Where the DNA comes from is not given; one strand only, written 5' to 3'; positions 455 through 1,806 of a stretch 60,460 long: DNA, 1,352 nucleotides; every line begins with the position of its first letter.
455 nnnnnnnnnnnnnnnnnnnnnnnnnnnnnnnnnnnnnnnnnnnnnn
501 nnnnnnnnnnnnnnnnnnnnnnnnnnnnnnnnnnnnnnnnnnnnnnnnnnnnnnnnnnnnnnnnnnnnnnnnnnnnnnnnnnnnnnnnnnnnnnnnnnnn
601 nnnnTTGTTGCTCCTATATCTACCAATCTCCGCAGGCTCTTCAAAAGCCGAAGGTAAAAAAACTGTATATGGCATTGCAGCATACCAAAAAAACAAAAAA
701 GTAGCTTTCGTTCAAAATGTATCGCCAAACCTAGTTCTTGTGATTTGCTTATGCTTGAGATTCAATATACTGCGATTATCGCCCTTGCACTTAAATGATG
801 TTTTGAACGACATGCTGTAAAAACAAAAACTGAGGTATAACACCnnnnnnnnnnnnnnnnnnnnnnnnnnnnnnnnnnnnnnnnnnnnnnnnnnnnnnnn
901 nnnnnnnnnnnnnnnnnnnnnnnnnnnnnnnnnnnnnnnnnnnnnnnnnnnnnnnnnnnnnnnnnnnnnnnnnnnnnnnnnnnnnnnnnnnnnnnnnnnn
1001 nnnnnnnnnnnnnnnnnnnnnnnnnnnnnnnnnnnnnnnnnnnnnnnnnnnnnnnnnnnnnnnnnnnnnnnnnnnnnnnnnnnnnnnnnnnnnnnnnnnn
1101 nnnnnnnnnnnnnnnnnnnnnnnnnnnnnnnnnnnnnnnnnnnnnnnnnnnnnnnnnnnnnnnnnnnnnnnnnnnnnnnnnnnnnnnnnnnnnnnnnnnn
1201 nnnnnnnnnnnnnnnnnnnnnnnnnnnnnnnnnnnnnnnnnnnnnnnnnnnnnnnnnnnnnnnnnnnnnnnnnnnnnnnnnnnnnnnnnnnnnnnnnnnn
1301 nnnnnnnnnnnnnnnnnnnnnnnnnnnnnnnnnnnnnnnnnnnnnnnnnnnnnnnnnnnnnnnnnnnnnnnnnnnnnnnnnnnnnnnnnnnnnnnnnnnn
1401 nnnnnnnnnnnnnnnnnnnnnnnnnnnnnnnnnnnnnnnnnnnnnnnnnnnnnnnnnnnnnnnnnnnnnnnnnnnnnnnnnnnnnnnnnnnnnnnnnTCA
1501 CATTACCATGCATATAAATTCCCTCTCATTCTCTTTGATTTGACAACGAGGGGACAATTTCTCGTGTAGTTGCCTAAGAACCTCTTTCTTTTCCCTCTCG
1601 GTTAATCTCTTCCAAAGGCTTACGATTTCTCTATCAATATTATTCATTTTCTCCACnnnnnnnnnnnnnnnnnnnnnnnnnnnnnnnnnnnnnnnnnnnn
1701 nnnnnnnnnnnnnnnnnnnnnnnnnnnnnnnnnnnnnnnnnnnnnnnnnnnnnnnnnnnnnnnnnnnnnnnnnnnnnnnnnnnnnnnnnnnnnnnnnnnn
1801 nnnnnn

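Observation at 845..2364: Recurrent moron architecture: divergent HTH / micro-ORF / hidden antisense RNA / micro-ORFs / HNH-AP2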

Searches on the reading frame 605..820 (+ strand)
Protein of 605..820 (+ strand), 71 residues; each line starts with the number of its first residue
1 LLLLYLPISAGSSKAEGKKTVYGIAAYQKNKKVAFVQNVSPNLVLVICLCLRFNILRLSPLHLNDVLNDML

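Call 68: search_protein_families(library=pfam, proteins=[window:605-820:+], max_evalue=0.01)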
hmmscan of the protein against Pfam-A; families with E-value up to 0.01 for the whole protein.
window:605-820:+ (71 aa): 1 family
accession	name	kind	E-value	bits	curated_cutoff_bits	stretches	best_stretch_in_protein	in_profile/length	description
PF20124.4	DUF6514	-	5.3e-05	23.8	23.9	1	10-71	27-92/94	Family of unknown function (DUF6514)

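Call 103: find_related_loci(query=window:605-820:+, collection=viral_contigs, flank=5000)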
Query window:605-820:+ (71 aa) in viral_contigs; peptide patterns used: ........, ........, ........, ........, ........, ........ (x = any residue, [..] = any of these).
56 stretches matched a pattern, but none encodes a relative of the query by tblastn (E <= 1e-3).

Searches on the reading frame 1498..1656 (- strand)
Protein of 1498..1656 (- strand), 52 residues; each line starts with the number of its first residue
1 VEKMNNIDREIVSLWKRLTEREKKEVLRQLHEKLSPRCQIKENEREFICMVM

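Call 4: search_protein_families(library=pfam, proteins=[window:1498-1656:-], max_evalue=0.1)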
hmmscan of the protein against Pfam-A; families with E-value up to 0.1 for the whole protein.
window:1498-1656:- (52 aa): 2 families
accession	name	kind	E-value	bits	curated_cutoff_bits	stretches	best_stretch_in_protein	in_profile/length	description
PF06945.18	DUF1289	-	0.042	14.1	27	1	13-32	26-45/47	Protein of unknown function (DUF1289)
PF02936.19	COX4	-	0.066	13.7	26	1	14-50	39-75/138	Cytochrome c oxidase subunit IV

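Call 23: search_protein_families(library=phrogs, proteins=[window:1498-1656:-], max_evalue=0.01)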
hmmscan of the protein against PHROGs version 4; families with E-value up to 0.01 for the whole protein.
window:1498-1656:- (52 aa): 0 families

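Call 24: search_protein_families(library=ncbifam, proteins=[window:1498-1656:-], max_evalue=0.1)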
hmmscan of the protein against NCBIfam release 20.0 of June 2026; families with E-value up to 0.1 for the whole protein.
window:1498-1656:- (52 aa): 0 families

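Call 49: search_protein_families(library=padloc, proteins=[window:1498-1656:-], max_evalue=0.01)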
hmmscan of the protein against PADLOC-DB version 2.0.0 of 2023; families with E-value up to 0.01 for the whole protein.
window:1498-1656:- (52 aa): 0 families

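Call 95: search_dna_similar(query=window:1498-1656:-, collection=phages, mode=protein, max_rows=20, max_evalue=0.01)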
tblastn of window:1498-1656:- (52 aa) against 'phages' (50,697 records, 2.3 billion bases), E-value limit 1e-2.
No match.
